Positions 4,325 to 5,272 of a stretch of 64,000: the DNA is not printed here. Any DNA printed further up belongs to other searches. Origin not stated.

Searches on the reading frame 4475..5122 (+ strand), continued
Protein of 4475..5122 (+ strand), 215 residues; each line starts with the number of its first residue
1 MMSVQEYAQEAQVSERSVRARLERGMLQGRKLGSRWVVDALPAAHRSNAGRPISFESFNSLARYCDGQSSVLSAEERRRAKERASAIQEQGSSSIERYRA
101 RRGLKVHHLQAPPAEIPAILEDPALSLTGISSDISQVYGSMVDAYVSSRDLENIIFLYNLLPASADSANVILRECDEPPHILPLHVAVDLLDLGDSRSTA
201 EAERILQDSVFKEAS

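Call 89: fold_search(model_id=the predicted structure, library=viral)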
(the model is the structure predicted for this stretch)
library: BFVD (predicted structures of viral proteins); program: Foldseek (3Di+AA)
matches with E <= 10: 442; with E <= 0.001: 0
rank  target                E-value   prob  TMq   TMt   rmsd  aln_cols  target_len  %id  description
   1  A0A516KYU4            3.1e-02  0.96  0.20  0.27  16.1        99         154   19  (no name in the UniProt tables at hand)
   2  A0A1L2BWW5            3.3e-02  0.38  0.19  0.14  17.3       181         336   13  Integrase/resolvase [Nodularia phage vB_NpeS-2AV2]
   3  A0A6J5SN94            4.2e-02  1.00  0.19  0.62   3.2        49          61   31  Helix-turn-helix domain containing protein [uncultured Caudovirales phage]
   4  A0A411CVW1            6.7e-02  0.97  0.20  0.50  12.2       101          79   20  (no name in the UniProt tables at hand)
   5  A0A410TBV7            7.1e-02  1.00  0.19  0.45   3.9        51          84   25  Excise [Mycobacterium phage KiSi]
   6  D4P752                7.5e-02  1.00  0.17  0.70   0.7        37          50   32  (no name in the UniProt tables at hand)
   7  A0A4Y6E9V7            8.4e-02  1.00  0.17  0.56   4.3        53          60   32  Excise [Gordonia phage Mollymur]
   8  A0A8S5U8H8            1.0e-01  1.00  0.18  0.59   1.0        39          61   23  Helix-turn-helix domain protein [Siphoviridae sp. ct9j27]
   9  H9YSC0                1.0e-01  1.00  0.19  0.56   3.2        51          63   25  (no name in the UniProt tables at hand)
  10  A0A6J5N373            1.3e-01  1.00  0.19  0.51   2.5        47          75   34  Helix-turn-helix domain containing protein [uncultured Caudovirales phage]
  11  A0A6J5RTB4            1.3e-01  0.99  0.20  0.55   4.6        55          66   27  Excise, DNA binding domain, excisionase family [uncultured Caudovirales phage]
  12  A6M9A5                1.4e-01  0.93  0.18  0.23   7.2        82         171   20  (no name in the UniProt tables at hand)
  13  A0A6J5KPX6            1.4e-01  0.85  0.19  0.39  13.7        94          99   14  SinI-like, DNA-binding domain [uncultured Caudovirales phage]
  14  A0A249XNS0            1.5e-01  1.00  0.17  0.58   1.3        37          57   32  Helix-turn-helix domain-containing protein [Brevibacterium phage LuckyBarnes]
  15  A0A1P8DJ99            1.5e-01  1.00  0.18  0.64   2.8        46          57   24  (no name in the UniProt tables at hand)
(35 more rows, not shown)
